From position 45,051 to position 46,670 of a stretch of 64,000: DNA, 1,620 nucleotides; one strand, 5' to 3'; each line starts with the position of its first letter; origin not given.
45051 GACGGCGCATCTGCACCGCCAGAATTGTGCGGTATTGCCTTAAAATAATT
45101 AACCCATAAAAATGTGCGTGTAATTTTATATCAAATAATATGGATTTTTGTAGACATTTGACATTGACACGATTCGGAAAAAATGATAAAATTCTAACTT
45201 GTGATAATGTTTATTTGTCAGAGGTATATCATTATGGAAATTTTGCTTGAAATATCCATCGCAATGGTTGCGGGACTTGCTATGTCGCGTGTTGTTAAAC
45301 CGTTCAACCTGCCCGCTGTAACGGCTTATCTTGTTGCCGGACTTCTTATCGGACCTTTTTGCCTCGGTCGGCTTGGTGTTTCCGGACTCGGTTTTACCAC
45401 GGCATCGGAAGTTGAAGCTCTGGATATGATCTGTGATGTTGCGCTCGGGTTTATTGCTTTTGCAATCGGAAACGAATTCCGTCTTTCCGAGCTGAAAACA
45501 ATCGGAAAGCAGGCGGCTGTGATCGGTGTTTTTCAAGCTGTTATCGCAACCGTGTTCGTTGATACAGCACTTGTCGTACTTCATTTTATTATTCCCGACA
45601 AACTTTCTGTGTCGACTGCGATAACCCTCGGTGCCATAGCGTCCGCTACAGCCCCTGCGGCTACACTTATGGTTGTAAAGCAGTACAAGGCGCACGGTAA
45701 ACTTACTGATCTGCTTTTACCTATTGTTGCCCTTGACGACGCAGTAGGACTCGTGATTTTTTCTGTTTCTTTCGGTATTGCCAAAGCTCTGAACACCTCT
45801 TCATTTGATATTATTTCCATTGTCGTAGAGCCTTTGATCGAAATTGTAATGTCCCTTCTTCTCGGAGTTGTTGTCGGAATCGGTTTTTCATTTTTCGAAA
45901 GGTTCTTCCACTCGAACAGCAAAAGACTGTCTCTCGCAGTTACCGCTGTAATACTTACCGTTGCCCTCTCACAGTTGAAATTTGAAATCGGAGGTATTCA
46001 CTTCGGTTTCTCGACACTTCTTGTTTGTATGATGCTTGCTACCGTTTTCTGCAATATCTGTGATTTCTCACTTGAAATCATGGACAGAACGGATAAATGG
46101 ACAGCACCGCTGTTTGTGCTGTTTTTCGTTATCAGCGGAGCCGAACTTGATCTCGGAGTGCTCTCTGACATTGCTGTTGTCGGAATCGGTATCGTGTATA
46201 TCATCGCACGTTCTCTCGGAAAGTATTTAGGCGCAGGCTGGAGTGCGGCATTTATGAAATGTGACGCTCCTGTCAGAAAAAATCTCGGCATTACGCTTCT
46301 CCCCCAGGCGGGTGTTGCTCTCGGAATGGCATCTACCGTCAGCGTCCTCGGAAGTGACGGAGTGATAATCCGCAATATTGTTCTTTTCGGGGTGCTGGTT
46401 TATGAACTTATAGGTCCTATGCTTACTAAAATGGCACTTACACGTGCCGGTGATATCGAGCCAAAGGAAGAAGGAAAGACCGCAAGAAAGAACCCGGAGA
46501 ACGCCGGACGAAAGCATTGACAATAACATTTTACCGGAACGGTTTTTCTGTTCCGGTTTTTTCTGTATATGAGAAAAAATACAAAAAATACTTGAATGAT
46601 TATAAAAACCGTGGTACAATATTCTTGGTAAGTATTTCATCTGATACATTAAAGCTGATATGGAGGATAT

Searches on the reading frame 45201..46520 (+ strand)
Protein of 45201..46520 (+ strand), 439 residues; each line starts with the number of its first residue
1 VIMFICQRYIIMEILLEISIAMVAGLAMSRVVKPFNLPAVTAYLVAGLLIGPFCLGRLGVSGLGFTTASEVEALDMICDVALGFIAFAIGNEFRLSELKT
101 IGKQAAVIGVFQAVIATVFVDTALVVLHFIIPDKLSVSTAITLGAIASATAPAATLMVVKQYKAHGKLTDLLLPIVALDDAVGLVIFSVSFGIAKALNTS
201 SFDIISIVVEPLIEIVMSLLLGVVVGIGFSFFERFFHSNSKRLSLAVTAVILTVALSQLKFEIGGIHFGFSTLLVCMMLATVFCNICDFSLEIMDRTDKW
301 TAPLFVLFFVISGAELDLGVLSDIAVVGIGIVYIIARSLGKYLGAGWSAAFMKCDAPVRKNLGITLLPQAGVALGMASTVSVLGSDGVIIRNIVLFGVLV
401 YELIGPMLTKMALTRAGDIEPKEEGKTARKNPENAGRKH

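Call 54: search_protein_families(library=pfam, proteins=[window:45201-46520:+], max_evalue=0.00001)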
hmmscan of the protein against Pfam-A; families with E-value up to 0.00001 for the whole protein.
window:45201-46520:+ (439 aa): 1 family
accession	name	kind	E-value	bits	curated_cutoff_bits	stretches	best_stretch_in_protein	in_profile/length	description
PF00999.27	Na_H_Exchanger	-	2.1e-27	96.4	26.2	1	20-383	3-343/375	Sodium/hydrogen exchanger, transmembrane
